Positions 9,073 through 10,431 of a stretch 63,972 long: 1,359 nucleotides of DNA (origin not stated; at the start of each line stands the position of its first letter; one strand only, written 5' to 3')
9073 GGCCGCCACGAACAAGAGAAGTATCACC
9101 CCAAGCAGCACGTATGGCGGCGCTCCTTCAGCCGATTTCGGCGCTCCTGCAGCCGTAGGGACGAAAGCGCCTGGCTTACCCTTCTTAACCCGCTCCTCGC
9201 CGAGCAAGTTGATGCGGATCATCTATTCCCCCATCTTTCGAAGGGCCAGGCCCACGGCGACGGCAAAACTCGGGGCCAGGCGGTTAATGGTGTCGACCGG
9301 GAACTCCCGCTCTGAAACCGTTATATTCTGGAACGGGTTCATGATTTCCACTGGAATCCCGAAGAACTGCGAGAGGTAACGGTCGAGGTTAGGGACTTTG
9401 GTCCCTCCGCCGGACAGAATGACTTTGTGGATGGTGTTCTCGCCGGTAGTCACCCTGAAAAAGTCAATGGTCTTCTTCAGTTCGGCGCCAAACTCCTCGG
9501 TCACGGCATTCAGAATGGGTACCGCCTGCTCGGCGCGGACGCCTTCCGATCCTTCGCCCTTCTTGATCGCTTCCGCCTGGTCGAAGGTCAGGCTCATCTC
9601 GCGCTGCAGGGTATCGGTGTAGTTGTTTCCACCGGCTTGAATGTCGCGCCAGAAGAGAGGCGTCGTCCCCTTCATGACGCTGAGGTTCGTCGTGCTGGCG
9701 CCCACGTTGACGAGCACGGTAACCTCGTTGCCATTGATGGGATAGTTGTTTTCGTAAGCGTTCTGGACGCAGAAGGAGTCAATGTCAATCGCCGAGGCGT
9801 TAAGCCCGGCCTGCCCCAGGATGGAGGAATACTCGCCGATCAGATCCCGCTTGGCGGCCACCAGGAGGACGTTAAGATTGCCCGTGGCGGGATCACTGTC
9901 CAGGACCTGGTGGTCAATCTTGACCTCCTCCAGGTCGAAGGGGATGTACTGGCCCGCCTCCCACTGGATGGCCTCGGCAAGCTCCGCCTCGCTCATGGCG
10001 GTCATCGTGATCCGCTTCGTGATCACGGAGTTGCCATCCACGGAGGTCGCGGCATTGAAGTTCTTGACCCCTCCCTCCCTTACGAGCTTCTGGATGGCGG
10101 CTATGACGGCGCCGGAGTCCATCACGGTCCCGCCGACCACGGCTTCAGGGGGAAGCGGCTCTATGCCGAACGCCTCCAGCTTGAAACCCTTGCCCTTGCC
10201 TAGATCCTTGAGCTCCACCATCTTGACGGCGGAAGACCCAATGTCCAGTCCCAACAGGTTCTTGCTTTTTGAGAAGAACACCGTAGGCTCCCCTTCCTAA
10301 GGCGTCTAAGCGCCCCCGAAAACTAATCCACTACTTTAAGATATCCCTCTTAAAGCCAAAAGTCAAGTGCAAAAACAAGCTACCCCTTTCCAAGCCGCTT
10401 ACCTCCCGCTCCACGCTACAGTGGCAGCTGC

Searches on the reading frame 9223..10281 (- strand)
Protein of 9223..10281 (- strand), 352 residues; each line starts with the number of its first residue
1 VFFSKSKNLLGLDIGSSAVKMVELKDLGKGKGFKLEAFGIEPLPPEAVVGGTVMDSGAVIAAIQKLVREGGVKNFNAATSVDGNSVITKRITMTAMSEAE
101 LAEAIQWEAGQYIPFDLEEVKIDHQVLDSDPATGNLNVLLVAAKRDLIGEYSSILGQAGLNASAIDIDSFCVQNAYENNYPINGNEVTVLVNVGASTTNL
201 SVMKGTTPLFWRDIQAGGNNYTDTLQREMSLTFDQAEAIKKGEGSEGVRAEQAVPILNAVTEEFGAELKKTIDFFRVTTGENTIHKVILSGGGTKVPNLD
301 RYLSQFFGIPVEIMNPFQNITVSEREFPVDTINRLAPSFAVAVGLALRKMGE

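Call 38: search_protein_families(library=pfam, proteins=[window:9223-10281:-], max_evalue=0.001)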
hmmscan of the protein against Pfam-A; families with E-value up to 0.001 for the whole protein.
window:9223-10281:- (352 aa): 3 families
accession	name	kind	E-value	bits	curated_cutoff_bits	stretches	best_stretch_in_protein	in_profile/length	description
PF11104.14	PilM_2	-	8.9e-73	245.6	27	1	11-349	1-339/340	Type IV pilus assembly protein PilM;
PF14450.12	FtsA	-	2.9e-13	50.7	31.8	1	189-343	1-126/127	Cell division protein FtsA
PF06723.19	MreB_Mbl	-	4.1e-05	23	27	0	286-315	276-305/327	MreB/Mbl protein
